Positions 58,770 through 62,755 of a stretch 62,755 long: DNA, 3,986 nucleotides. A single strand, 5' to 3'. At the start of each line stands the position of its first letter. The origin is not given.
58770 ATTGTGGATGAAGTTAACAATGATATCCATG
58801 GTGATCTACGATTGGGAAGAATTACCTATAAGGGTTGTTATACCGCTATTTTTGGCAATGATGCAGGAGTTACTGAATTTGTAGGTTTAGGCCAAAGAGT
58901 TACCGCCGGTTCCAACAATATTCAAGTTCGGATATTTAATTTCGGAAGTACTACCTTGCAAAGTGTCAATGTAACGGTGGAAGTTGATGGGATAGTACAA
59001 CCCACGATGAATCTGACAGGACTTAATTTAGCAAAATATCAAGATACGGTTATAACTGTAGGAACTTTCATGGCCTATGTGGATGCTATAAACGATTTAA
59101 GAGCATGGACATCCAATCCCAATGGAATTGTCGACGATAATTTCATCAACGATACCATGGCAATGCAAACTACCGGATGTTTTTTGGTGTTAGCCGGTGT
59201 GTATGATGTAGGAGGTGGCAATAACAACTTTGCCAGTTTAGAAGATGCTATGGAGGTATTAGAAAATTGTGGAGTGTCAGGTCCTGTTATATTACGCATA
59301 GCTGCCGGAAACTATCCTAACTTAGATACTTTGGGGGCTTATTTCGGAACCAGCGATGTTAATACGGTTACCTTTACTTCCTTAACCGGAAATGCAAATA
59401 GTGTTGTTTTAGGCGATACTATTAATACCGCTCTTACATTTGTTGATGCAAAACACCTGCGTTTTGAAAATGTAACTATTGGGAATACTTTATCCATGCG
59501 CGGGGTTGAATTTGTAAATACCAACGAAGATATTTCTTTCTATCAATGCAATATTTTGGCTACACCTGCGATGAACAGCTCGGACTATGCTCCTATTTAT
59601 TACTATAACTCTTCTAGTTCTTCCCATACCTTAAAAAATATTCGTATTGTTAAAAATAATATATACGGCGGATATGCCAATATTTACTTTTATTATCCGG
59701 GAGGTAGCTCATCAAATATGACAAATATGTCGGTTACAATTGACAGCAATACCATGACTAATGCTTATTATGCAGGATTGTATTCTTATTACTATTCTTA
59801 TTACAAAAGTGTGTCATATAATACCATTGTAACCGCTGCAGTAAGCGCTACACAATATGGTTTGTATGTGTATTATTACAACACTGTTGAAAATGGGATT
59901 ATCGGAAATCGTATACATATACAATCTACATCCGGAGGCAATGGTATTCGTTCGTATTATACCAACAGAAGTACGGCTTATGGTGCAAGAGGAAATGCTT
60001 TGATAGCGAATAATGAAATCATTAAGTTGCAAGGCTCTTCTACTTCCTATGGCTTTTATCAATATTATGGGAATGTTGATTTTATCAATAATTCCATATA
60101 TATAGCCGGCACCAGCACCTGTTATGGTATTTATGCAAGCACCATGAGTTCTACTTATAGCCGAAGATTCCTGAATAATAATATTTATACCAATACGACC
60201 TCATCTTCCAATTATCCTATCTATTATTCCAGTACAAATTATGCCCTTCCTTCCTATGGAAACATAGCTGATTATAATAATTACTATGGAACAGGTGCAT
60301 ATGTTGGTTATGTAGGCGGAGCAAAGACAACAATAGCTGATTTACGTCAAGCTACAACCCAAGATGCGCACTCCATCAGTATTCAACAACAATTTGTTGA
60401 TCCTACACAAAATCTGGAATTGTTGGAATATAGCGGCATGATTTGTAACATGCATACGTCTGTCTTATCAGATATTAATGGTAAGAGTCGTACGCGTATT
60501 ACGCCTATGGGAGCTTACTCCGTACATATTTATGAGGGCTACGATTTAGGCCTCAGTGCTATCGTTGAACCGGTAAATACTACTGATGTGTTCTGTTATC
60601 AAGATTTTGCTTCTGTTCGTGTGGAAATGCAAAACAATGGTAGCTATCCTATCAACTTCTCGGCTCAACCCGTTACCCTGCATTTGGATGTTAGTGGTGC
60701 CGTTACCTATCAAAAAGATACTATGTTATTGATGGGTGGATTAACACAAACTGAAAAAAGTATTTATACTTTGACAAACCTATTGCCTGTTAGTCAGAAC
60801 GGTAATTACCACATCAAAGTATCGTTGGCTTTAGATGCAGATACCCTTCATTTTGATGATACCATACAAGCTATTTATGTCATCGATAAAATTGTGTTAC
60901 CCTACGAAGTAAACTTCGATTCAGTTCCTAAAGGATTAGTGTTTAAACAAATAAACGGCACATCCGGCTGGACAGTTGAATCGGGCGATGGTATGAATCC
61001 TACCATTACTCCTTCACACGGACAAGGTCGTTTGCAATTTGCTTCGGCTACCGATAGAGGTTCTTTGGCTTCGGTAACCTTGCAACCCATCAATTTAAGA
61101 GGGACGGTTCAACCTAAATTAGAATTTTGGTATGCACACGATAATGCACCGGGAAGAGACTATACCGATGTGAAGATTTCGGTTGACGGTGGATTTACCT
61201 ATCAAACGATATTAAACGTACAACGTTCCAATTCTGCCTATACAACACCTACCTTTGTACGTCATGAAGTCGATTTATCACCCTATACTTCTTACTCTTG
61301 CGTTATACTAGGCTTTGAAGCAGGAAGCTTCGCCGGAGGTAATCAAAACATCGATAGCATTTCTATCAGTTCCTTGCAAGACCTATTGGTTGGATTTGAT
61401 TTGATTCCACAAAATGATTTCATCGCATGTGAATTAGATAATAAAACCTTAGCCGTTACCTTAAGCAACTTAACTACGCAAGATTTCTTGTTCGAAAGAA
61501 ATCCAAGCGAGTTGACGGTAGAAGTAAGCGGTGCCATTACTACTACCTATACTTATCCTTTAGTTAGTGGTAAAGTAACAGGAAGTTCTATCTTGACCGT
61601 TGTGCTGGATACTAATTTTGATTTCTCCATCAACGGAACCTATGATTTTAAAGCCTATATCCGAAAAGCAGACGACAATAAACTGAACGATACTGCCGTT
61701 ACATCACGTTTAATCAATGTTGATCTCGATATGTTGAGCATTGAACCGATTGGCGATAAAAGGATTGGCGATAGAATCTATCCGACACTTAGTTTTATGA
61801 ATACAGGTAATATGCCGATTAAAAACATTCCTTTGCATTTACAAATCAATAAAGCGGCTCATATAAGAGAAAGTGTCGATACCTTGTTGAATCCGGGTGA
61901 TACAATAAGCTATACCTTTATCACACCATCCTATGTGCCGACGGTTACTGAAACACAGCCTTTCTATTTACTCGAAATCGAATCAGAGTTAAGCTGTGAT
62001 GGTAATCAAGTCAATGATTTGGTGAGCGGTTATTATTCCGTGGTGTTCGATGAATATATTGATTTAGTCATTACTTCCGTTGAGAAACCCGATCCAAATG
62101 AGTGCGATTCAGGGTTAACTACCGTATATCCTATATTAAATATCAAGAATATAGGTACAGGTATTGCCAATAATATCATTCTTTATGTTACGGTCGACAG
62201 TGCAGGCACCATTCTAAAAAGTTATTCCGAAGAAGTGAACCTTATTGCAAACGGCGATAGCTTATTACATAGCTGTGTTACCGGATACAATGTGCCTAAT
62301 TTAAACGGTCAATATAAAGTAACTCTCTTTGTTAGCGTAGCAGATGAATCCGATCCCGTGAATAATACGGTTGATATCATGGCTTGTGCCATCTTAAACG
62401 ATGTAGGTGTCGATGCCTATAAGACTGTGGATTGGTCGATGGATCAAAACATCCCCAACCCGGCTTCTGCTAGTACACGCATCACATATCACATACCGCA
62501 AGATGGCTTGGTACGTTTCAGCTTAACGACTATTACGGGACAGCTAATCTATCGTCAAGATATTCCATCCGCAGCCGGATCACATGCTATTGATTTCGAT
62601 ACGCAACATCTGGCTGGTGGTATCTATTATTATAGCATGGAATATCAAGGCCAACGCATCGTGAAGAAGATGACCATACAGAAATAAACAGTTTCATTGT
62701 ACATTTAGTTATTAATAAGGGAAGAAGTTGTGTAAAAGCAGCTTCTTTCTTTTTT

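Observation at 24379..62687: Three giant mosaic T9SS-cargo paralogs built from one shared set of domains, with no recognisable catalytic domain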

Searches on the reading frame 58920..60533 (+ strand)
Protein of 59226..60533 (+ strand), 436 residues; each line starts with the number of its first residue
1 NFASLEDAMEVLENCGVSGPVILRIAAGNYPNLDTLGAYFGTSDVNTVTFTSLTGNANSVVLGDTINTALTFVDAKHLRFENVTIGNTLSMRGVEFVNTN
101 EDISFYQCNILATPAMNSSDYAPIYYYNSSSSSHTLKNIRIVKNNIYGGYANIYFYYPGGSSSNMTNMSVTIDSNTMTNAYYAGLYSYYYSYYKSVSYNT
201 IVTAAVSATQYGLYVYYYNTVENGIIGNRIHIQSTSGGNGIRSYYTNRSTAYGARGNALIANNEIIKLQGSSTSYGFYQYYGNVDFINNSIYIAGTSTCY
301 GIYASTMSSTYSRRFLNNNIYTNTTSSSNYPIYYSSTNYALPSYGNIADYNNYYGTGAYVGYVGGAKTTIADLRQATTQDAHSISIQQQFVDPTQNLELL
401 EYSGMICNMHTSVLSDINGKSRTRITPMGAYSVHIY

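Call 14: search_protein_families(library=pfam, proteins=[window:59226-60533:+], max_evalue=5)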
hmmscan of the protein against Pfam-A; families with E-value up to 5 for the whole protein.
window:59226-60533:+ (436 aa): 0 families

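Call 20: find_homologous_proteins(query=A1, max_evalue=0.001)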
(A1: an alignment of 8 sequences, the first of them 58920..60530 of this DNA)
Query A1 (8 sequences) (537 aa, profile of the alignment): 23 proteins with E <= 0.001 among 8000 candidates.
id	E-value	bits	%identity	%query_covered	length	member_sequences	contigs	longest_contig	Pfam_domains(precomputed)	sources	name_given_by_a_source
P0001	3.4e-223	760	34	75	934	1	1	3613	-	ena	-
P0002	6.5e-107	376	34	85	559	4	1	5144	-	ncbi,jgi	jgi:hypothetical protein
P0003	3.4e-69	252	28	65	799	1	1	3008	PF13229.13,PF05048.20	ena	-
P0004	2.6e-67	246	27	91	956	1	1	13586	PF13229.13,PF05048.20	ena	-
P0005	6.9e-62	228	29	99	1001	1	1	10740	PF00801.27,PF00629.31,PF18911.7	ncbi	ncbi:MAG: PKD domain-containing protein, partial [Bacteroidota bacterium]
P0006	1.1e-59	220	28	79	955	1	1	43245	PF13229.13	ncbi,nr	ncbi:MAG: right-handed parallel beta-helix repeat-containing protein, partial [Bacteroidetes bacteri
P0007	2.6e-59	219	50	40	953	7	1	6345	PF18962.8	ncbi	-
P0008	7.5e-53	198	29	99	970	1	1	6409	PF13229.13,PF18962.8,PF11589.15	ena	-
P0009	3.2e-49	186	50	34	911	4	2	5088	PF18962.8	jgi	jgi:hypothetical protein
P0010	3.7e-48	182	27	99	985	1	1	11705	PF18962.8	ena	-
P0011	1.3e-44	171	28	72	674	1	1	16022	PF21471.4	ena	-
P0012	8.8e-43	165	29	84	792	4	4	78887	PF13229.13,PF05048.20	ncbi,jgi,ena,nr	ncbi:MAG TPA: right-handed parallel beta-helix repeat-containing protein [Bacteroidota bacterium]|nr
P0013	1.5e-42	164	29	82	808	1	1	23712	PF00801.27,PF18962.8,PF05048.20,PF18911.7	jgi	jgi:parallel beta-helix repeat protein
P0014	3.6e-42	163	40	39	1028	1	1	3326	PF18962.8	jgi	jgi:hypothetical protein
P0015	1.2e-41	161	30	71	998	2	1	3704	-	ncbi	ncbi:MAG: hypothetical protein WAV84_00555, partial [Bacteroidota bacterium]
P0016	4.3e-31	126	33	36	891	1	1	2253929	PF13229.13,PF00041.28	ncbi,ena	-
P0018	2.5e-26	110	37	19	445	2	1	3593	PF13229.13,PF05048.20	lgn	-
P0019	1.4e-18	85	25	48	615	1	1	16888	PF18962.8,PF05048.20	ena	-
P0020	1.1e-16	78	25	78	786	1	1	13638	PF18962.8,PF05048.20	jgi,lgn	-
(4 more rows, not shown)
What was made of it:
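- On Right-handed parallel beta-helix (Pfam Beta_helix PF13229 / NosD PF05048): Sequence relatives P0003, P0004, P0006, P0008, P0012 and P0013 carry PF13229 and/or PF05048 (call 20).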

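Call 21: search_solved_structures(query=A1, max_evalue=1)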
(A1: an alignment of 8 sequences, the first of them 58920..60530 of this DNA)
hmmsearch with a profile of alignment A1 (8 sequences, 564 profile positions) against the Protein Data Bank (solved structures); distinct sequences matched with E-value up to 1: 2.
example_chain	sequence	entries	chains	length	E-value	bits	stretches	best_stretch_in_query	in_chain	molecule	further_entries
2kl6_A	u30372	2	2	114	0.26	12.7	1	6-103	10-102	Uncharacterized protein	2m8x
3idu_A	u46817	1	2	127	0.41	12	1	6-103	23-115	Uncharacterized protein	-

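Call 41: predict_structure(alignment_id=A4)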
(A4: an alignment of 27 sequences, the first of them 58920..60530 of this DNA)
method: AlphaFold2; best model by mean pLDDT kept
length: 537 residues; sequences in the alignment: 27
mean_pLDDT: 93.8   pTM: 0.86
mean pLDDT of the five models: 93.8, 93.3, 91.9, 91.8, 91.3
residues with pLDDT >= 90: 467; 70-90: 64; 50-70: 6; < 50: 0
segments of 3 or more residues with pLDDT < 50: none
pLDDT, mean of each block of 10 residues (from residue 1): 91 95 92 95 91 79 93 78 78 93 93 92 97 92 95 98 92 98 98 97 98 96 98 96 99 98 93 99 98 97 94 95 97 95 95 93 98 95 95 96 90 94 92 93 93 94 93 94 95 95 93 96 94 86
secondary structure, 60 per line:
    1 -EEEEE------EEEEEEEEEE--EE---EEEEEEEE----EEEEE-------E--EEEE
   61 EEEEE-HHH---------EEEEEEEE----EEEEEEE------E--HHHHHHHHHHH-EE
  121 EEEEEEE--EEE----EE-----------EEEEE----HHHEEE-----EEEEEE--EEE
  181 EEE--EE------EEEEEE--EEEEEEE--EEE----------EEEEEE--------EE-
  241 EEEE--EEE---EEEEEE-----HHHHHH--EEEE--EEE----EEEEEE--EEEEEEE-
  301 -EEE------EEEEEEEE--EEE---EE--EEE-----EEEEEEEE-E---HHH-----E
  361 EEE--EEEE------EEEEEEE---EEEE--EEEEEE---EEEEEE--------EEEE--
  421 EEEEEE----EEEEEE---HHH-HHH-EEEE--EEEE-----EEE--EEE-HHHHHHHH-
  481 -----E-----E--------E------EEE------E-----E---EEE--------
elements in order: E2-6 E13-22 E30-37 E42-46 E57-65 E79-86 E91-97 H107-117 E119-127 E130-132 E150-154 E162-164 E170-175 E178-183 E194-199 E202-208 E211-213 E224-229 E241-244 E247-249 E253-258 H264-269 E272-275 E278-280 E285-290 E293-299 E302-304 E311-318 E321-323 E331-333 E339-346 E360-363 E366-369 E376-382 E386-389 E392-397 E401-406 E415-418 E421-426 E431-436 E448-451 E454-457 E463-465 E468-470 H472-479 E508-510 E527-529
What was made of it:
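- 48681..60521 (+): G3: seven tandem ~560-aa repeats, each iv (CARDB) + V (beta-helix) (aa 210-4156). AlphaFold model of repeat 7 has pLDDT 93.8 (call 41).
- On Right-handed parallel beta-helix (Pfam Beta_helix PF13229 / NosD PF05048): AlphaFold model: pLDDT 93.8, pTM 0.86, about a dozen rungs (call 41).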

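Call 44: fold_search(model_id=the predicted structure, library=pdb)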
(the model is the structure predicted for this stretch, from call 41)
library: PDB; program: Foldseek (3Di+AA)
matches with E <= 10: 761; with E <= 0.001: 2
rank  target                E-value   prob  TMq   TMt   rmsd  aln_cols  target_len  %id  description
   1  5gqc_D                1.4e-04  1.00  0.42  0.40  10.1       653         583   12  Crystal structure of lacto-N-biosidase LnbX from Bifidobacterium longum subsp. longum, ligand-free form (released 2017-04-19)
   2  5zru_A                5.5e-04  0.99  0.28  0.27  21.7       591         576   11  Crystal structure of Agl-KA catalytic domain (released 2019-10-23)
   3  6k0p_A                4.5e-03  0.99  0.36  0.35  23.5       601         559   12  Catalytic domain of GH87 alpha-1,3-glucanase D1045A in complex with nigerose (released 2019-12-25)
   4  6k0s_A                5.6e-03  0.98  0.34  0.33  23.1       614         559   10  Catalytic domain of GH87 alpha-1,3-glucanase D1069A in complex with nigerose (released 2019-12-25)
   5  6k0v_A                9.2e-03  0.75  0.25  0.25  22.2       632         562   11  Catalytic domain of GH87 alpha-1,3-glucanase D1069A in complex with tetrasaccharides (released 2019-12-25)
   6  3idu_B                1.1e-02  1.00  0.14  0.59   3.0        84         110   18  Crystal Structure of the CARDB domain of the PF1109 protein in complex with di-metal ions from Pyrococcus furiosus, No (released 2009-08-04)
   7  4mr0_A                1.2e-02  0.96  0.31  0.35  10.7       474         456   12  Crystal structure of PfbA, a surface adhesin of Streptococcus pneumoniae (released 2014-02-05)
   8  3idu_A                1.3e-02  1.00  0.14  0.56   3.1        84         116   18  Crystal Structure of the CARDB domain of the PF1109 protein in complex with di-metal ions from Pyrococcus furiosus, No (released 2009-08-04)
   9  6qps_A                1.3e-02  0.84  0.25  0.29  13.1       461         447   11  Structural characterization of a mannuronic acid specific polysaccharide family 6 lyase enzyme from human gut microbio (released 2019-09-25)
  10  1dbg_A                1.4e-02  0.91  0.32  0.35  11.1       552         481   10  CRYSTAL STRUCTURE OF CHONDROITINASE B (released 2000-01-12)
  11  7dmk_C                1.8e-02  0.21  0.14  0.11  21.6       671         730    9  PL6 alginate lyase BcAlyPL6 (released 2021-10-06)
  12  8egr_A                1.9e-02  0.82  0.25  0.22  16.2       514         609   11  Upper tail structure of Staphylococcus phage Andhra (released 2022-12-14)
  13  6kqs_A                3.0e-02  0.99  0.35  0.31  10.0       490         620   10  Crystal Structure of GH136 lacto-N-biosidase from Eubacterium ramulus - selenomethionine derivative (released 2020-06-10)
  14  1xg2_A                3.1e-02  0.90  0.20  0.32  11.4       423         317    7  Crystal structure of the complex between pectin methylesterase and its inhibitor protein (released 2005-03-22)
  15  5z9t_A                5.4e-02  0.54  0.26  0.28  13.7       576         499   12  a new PL6 alginate lyase complex with trisaccharide (released 2019-03-27)
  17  2kl6_MODEL_1_A        6.5e-02  1.00  0.12  0.52   4.3        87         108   17  Solution NMR structure of the CARDB domain of PF1109 from Pyrococcus furiosus. Northeast Structural Genomics C (released 2009-08-25)
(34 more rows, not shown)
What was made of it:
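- Closest known: PfbA of Streptococcus pneumoniae and beta-helix adhesins of type V secretion. Same: PfbA (4mr0) is among the Foldseek hits of module V (call 44).
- The best PDB fold matches of the beta-helix are mostly carbohydrate-active enzymes (GH136, GH87, PL6, CE8), with one adhesin, PfbA (call 44). The top Foldseek PDB hits of V are GH136 lacto-N-biosidase, GH87 alpha-1,3-glucanase, PL6 lyases, chondroitinase B, CE8 pectin methylesterases and the AlgE4 epimerase (call 44). They scatter over many unrelated CAZy families and include the adhesin PfbA (call 44).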

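Call 53: search_protein_families(library=pfam, alignment_id=A1, max_evalue=1)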
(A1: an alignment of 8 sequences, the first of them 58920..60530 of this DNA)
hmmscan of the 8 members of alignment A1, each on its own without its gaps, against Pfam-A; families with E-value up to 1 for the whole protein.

A. member 1, window:58920-60530:+ (537 aa): 0 families

B. families by the number of members that match (of 8 scanned): 3 families
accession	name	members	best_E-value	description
PF07705.17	CARDB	1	0.16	CARDB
PF00686.25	CBM_20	1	0.17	Starch binding domain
PF04454.18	Linocin_M18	1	0.23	Encapsulating protein for peroxidase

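Call 54: search_protein_families(library=ncbifam, alignment_id=A1, max_evalue=1)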
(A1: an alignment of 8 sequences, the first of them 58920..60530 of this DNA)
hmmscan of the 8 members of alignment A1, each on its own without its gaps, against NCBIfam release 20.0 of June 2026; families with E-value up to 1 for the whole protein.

A. member 1, window:58920-60530:+ (537 aa): 0 families

B. families by the number of members that match (of 8 scanned): 4 families
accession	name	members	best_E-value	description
NF003581.0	PRK05248.3-2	1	0.012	hypothetical protein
NF001204.0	PRK00166.1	1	0.14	symmetrical bis(5'-nucleosyl)-tetraphosphatase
NF041355.1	XopQ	1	0.21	type III secretion system effector XopQ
NF003288.0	PRK04286.1-2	1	0.25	hypothetical protein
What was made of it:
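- On Right-handed parallel beta-helix (Pfam Beta_helix PF13229 / NosD PF05048): None of the 8 window copies matches at E<=1 in Pfam or NCBIfam (calls 53, 54).
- Closest known: Beta-helix carbohydrate-active enzymes and phage tailspikes. Different: No family HMM matches (calls 53, 54).
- None of the 8 copies matches any Pfam or NCBIfam model, even at E<=1 (calls 53, 54).
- Tried and rejected: Pfam and NCBIfam scans of all 8 V copies at E<=1 gave nothing relevant (calls 53, 54).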

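Call 72: fold_search(model_id=the predicted structure, library=viral)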
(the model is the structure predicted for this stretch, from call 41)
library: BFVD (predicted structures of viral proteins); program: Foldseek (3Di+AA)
matches with E <= 10: 736; with E <= 0.001: 10
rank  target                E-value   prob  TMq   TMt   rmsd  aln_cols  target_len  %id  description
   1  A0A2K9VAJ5            9.1e-05  1.00  0.38  0.37  11.1       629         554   11  Uncharacterized protein [Klebsiella phage vB_KpnM_KpS110]
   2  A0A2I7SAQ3            1.5e-04  1.00  0.30  0.20  18.0       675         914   10  (no name in the UniProt tables at hand)
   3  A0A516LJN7            2.3e-04  1.00  0.28  0.24  16.7       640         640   11  (no name in the UniProt tables at hand)
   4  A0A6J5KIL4            3.1e-04  0.94  0.20  0.17  24.4       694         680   12  Right handed beta helix region [uncultured Caudovirales phage]
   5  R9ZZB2                3.5e-04  1.00  0.35  0.23  11.7       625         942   11  Structural protein [Cellulophaga phage phi17:2]
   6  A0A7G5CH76            3.7e-04  0.98  0.25  0.21  12.7       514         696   12  (no name in the UniProt tables at hand)
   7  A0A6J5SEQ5            6.1e-04  1.00  0.43  0.45  10.4       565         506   13  Uncharacterized protein [uncultured Caudovirales phage]
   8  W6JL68                6.7e-04  1.00  0.36  0.46   9.4       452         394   13  Right handed beta helix region containing protein [Alphaentomopoxvirus acuprea]
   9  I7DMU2                8.4e-04  0.99  0.30  0.15  16.8       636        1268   12  Right handed beta helix domain-containing protein [Staphylococcus phage SA11]
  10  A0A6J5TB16            8.8e-04  1.00  0.30  0.25  19.1       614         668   12  Pectate lyase superfamily protein [uncultured Caudovirales phage]
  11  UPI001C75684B         1.8e-03  0.96  0.23  0.20  15.2       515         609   13  (no name look-up for this kind of identifier)
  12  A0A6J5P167            1.9e-03  0.98  0.26  0.12  16.2       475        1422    8  Fibronectin type III [uncultured Caudovirales phage]
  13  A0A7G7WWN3            2.0e-03  0.98  0.27  0.24  16.7       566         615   10  (no name in the UniProt tables at hand)
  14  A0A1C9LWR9            2.2e-03  0.91  0.25  0.22  14.8       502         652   12  (no name in the UniProt tables at hand)
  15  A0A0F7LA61            2.2e-03  0.91  0.26  0.19  20.2       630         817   10  Probable tail spike protein [Klebsiella phage K5]
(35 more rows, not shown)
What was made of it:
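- On Right-handed parallel beta-helix (Pfam Beta_helix PF13229 / NosD PF05048): Foldseek hits are all beta-helix proteins (calls 44, 72).
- Closest known: Beta-helix carbohydrate-active enzymes and phage tailspikes. Same: They are the best structural matches (calls 44, 72).
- Viral hits are tailspike or pectate-lyase-superfamily proteins (call 72).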

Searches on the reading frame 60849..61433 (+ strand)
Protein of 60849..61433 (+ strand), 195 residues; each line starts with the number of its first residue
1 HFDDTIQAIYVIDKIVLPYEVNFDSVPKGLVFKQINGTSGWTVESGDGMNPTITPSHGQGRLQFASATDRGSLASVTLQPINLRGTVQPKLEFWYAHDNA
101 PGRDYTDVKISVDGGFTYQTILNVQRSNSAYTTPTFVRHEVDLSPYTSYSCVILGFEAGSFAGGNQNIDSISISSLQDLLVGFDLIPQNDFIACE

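Call 73: search_protein_families(library=ncbifam, proteins=[window:60849-61433:+], max_evalue=1)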
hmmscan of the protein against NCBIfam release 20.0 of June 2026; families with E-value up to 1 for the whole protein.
window:60849-61433:+ (195 aa): 1 family
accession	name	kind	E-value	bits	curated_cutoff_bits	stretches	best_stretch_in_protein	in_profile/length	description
NF038128.1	choice_anch_J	domain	0.016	15.4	30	1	86-173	73-162/162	choice-of-anchor J domain-containing protein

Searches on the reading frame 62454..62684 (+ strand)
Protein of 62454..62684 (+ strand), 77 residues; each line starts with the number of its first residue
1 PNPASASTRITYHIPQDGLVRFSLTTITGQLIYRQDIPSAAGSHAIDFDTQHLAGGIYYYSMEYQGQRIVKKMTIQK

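Call 73: search_protein_families(library=ncbifam, proteins=[window:62454-62684:+], max_evalue=1)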
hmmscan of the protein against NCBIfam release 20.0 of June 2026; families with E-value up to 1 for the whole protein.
window:62454-62684:+ (77 aa): 3 families
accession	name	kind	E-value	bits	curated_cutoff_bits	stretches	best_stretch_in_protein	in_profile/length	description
TIGR04183.1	Por_Secre_tail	domain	2.9e-08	33.6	23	1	1-76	3-72/72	T9SS type A sorting domain-containing protein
NF052323.1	T9SSA_dep_M6i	equivalog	3.3e-08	32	600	1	1-65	962-1027/1043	T9SS-dependent M6-like inactivated metalloprotease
NF038113.1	T9SSA_dep_M36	equivalog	8.1e-05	21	885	1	1-75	797-868/869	T9SS-dependent M36 family metallopeptidase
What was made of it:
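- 62454..62684 (+): G3 type A T9SS sorting domain. TIGR04183 33.6 bits when scanned alone (call 73).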
